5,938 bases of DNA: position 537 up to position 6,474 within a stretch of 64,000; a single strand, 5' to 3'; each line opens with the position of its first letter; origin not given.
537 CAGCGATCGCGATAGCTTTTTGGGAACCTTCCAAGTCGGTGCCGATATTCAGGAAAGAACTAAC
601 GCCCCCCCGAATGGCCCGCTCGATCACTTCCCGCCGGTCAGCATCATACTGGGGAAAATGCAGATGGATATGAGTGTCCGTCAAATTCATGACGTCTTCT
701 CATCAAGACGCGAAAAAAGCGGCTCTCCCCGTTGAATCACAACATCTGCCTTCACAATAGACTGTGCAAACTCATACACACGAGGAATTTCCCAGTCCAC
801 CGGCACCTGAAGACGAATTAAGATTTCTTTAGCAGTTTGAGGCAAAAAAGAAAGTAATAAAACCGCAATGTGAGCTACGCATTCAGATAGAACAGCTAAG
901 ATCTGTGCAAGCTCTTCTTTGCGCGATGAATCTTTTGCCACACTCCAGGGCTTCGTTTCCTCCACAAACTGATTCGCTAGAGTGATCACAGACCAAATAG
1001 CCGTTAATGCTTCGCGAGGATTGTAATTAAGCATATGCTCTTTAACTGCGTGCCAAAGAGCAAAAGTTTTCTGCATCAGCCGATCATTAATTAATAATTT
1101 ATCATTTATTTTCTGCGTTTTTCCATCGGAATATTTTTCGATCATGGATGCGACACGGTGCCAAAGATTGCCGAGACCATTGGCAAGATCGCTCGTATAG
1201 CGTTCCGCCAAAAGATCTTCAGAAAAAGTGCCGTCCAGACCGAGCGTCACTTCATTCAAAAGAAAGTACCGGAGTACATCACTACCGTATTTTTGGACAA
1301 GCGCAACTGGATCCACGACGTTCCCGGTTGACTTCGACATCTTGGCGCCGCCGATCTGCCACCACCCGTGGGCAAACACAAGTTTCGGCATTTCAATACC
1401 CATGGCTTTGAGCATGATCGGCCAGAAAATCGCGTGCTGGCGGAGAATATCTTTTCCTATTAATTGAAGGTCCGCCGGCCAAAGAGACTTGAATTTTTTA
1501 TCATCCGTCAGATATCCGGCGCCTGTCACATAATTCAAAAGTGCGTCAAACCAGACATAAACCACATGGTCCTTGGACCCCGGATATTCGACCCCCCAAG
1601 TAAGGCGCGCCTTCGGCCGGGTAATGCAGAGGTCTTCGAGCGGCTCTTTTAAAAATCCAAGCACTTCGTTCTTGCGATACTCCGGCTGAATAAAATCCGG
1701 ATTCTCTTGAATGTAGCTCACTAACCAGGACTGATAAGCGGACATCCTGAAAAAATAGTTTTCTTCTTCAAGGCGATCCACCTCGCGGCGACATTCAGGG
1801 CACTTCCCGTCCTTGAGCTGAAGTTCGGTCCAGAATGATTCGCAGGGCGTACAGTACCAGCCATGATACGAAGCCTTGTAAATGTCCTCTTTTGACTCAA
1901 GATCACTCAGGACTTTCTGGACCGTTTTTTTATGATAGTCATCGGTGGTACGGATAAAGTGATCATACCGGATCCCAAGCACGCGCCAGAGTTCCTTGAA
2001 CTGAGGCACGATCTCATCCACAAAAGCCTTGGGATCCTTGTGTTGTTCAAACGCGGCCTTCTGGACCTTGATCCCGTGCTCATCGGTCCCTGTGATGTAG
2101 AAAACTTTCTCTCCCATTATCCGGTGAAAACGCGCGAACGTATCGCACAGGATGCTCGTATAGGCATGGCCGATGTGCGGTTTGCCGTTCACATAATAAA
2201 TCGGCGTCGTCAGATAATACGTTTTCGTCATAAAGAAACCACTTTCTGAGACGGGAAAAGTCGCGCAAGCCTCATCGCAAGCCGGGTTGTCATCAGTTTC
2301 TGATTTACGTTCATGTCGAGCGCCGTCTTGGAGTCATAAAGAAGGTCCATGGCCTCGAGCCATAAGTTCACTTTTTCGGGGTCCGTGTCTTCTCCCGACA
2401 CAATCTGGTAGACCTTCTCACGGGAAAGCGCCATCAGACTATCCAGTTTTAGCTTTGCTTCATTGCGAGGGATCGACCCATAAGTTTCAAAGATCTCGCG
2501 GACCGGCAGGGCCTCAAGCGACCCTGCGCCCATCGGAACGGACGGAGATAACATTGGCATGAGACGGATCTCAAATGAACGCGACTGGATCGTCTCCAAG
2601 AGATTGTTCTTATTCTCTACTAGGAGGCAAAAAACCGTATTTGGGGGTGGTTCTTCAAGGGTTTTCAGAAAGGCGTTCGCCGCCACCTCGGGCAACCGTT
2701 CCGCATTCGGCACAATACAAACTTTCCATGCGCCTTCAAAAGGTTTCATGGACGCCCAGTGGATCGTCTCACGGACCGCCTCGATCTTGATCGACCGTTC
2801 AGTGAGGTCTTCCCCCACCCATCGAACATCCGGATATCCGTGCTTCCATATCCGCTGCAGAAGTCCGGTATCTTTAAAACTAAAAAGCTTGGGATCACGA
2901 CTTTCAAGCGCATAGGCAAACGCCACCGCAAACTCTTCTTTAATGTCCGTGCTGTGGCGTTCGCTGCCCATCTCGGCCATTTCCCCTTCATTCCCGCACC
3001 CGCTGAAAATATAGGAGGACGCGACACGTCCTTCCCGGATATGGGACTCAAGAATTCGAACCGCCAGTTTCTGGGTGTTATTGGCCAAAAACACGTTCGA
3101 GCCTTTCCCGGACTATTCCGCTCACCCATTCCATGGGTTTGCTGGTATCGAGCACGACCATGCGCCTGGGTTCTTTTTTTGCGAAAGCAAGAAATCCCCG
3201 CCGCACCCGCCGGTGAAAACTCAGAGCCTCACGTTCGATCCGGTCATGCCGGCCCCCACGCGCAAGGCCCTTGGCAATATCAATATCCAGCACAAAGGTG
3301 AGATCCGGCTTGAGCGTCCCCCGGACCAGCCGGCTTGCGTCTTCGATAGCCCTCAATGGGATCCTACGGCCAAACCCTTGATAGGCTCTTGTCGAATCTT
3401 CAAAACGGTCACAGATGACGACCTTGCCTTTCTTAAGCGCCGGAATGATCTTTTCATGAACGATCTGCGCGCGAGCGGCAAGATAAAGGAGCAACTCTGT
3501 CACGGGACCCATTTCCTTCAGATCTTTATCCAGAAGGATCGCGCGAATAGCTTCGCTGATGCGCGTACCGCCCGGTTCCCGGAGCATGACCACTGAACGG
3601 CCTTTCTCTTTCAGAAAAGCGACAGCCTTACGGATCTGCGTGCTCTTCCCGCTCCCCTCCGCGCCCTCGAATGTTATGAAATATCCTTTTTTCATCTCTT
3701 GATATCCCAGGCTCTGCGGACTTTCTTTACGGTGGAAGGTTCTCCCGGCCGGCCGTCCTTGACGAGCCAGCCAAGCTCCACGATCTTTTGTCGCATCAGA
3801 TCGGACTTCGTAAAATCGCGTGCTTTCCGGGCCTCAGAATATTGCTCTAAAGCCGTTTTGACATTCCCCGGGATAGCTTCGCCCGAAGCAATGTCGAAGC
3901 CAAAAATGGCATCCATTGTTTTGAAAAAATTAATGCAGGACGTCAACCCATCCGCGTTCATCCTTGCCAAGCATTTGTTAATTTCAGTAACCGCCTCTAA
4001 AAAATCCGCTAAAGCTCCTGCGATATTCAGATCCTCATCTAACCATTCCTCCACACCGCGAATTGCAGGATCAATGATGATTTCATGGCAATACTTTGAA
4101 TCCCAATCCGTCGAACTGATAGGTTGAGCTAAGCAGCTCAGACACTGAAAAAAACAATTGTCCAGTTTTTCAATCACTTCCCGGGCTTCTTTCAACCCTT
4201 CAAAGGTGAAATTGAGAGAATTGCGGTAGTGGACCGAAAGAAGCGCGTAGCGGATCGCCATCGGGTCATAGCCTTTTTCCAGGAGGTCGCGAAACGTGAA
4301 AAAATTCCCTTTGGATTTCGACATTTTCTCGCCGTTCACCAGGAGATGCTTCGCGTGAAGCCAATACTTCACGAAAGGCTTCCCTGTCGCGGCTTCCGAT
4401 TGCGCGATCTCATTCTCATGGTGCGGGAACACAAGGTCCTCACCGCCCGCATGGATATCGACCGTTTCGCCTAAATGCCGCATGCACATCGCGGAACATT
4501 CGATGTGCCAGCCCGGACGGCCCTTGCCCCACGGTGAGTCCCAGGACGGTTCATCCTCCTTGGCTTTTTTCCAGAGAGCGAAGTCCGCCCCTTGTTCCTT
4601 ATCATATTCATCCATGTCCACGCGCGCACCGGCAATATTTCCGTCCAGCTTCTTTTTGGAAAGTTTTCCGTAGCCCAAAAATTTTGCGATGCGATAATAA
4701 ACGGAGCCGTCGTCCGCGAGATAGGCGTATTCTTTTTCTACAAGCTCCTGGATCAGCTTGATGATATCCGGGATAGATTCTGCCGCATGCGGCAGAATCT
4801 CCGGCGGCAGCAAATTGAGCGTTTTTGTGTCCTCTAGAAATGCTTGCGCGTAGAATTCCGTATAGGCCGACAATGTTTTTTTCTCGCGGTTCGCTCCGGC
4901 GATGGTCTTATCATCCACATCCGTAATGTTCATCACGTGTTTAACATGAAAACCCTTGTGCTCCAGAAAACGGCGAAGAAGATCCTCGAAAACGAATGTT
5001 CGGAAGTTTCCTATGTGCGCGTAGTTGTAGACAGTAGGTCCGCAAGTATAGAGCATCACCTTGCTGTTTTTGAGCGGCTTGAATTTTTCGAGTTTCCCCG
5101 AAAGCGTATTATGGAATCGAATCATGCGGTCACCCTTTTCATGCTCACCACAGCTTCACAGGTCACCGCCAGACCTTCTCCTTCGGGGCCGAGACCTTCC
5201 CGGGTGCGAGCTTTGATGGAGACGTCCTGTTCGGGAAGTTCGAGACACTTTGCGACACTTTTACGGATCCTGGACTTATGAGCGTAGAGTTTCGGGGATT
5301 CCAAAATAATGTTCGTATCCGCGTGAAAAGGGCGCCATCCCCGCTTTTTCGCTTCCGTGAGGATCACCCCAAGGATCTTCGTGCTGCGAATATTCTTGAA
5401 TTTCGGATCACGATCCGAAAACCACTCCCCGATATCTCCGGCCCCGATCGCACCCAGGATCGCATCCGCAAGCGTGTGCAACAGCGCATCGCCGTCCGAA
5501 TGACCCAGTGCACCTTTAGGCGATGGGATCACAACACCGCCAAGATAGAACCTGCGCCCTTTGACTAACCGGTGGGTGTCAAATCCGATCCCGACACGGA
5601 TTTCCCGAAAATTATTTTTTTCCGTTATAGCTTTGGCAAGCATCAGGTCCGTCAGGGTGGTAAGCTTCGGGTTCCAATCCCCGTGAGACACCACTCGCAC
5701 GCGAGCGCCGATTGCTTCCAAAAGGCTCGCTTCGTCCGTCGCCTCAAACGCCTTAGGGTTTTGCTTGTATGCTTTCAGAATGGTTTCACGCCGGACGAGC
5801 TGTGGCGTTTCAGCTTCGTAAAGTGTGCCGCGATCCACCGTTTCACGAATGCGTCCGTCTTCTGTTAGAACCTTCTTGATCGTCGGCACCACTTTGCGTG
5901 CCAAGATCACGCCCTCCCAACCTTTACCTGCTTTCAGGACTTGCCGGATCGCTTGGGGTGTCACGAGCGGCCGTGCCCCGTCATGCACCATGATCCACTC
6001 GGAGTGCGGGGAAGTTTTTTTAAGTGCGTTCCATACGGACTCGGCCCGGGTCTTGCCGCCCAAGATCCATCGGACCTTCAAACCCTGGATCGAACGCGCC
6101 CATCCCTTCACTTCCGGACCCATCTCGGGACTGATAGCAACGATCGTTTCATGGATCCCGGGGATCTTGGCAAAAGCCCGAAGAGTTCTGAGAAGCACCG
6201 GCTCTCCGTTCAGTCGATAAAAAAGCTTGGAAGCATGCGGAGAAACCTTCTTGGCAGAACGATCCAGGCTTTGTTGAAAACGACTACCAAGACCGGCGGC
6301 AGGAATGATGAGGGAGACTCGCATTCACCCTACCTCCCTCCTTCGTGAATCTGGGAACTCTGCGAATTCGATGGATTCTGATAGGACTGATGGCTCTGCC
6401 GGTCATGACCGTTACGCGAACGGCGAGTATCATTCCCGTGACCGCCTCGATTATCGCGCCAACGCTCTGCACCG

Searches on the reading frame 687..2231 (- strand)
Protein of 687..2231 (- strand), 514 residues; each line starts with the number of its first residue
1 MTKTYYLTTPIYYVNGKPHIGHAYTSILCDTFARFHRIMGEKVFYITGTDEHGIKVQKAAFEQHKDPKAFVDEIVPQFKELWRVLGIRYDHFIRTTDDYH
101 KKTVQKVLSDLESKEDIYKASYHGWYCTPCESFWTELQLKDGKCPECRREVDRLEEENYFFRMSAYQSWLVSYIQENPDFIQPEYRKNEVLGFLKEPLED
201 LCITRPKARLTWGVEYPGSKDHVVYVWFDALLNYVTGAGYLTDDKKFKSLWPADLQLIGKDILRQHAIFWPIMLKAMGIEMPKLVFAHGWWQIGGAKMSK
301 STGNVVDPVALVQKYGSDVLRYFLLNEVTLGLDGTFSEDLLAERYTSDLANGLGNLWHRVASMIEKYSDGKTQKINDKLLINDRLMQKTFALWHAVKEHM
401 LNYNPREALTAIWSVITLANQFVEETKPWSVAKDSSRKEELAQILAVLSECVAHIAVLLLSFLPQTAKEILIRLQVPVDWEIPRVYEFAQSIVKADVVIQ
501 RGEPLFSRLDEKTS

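Call 66: search_protein_families(library=pfam, proteins=[window:687-2231:-], max_evalue=0.0001)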
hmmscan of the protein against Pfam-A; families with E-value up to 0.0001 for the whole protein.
window:687-2231:- (514 aa): 4 families
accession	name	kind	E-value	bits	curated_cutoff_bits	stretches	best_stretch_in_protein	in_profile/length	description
PF09334.17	tRNA-synt_1g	-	3.5e-107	359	20.1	2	155-360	180-390/391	tRNA synthetases class I (M)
PF00133.28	tRNA-synt_1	-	2.9e-31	109.1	22.7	2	3-217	23-244/414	tRNA synthetases class I (I, L, M and V)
PF01406.26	tRNA-synt_1e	-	2.8e-13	50.3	27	1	14-121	19-125/301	tRNA synthetases class I (C) catalytic domain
PF19303.5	Anticodon_3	-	1.2e-06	28.9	23.5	1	384-511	13-137/152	Anticodon binding domain of methionyl tRNA ligase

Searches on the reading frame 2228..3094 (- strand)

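Call 66: search_protein_families(library=pfam, proteins=[window:2228-3094:-], max_evalue=0.0001)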
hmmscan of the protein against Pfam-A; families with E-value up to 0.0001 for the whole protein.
window:2228-3094:- (288 aa): 1 family
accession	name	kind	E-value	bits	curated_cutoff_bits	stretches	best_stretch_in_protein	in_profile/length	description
PF13177.12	DNA_pol3_delta2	-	7e-33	114.3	27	1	8-180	2-159/161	DNA polymerase III, delta subunit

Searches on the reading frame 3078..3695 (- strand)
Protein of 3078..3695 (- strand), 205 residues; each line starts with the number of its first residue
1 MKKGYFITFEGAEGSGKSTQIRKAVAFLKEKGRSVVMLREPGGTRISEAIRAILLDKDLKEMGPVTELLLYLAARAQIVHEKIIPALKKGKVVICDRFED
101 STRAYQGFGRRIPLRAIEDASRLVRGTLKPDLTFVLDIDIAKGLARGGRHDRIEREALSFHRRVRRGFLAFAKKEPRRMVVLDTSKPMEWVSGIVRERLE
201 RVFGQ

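Call 66: search_protein_families(library=pfam, proteins=[window:3078-3695:-], max_evalue=0.0001)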
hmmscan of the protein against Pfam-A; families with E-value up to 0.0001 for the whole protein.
window:3078-3695:- (205 aa): 3 families
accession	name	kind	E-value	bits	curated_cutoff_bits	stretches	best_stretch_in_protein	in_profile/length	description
PF02223.23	Thymidylate_kin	-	3.1e-46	157.9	27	1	9-191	1-181/185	Thymidylate kinase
PF13521.12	AAA_28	-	6e-05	23.8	27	0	7-165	2-143/164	AAA domain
PF13401.12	AAA_22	-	7.1e-05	23.6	27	1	4-83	5-84/130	AAA domain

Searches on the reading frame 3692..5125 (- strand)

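Call 66: search_protein_families(library=pfam, proteins=[window:3692-5125:-], max_evalue=0.0001)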
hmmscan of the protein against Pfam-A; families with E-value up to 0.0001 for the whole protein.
window:3692-5125:- (477 aa): 3 families
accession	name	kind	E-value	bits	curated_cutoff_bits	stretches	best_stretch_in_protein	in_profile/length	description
PF01406.26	tRNA-synt_1e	-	3.4e-119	398.2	27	1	15-315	2-300/301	tRNA synthetases class I (C) catalytic domain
PF01921.24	tRNA-synt_1f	-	7.1e-10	38.8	27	0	215-325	228-339/360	tRNA synthetases class I (K)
PF09334.17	tRNA-synt_1g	-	4.9e-09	35.9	20.1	1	243-312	303-372/391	tRNA synthetases class I (M)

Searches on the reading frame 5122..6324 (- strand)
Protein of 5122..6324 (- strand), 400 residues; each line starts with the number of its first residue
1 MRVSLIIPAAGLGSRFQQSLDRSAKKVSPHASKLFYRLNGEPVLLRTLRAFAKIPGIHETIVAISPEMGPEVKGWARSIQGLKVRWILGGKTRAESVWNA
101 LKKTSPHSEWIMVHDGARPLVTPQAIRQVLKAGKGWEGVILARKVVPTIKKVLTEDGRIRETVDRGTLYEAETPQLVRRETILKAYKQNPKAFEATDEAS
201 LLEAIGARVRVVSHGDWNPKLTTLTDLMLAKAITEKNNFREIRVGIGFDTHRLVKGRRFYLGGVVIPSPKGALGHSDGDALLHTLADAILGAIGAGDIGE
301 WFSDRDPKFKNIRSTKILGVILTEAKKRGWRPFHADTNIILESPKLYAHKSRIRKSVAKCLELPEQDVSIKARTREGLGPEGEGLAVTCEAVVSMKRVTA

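Call 66: search_protein_families(library=pfam, proteins=[window:5122-6324:-], max_evalue=0.0001)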
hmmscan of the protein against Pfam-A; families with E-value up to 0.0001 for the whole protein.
window:5122-6324:- (400 aa): 3 families
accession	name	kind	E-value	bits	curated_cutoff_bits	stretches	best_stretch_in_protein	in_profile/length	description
PF02542.21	YgbB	-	9.1e-53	179.2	26.7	1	242-395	1-154/155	YgbB family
PF01128.25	IspD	-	1.1e-48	166.4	27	1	3-235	1-220/221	2-C-methyl-D-erythritol 4-phosphate cytidylyltransferase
PF12804.13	NTP_transf_3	-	5e-07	30.5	27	1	6-137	2-115/160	MobA-like NTP transferase domain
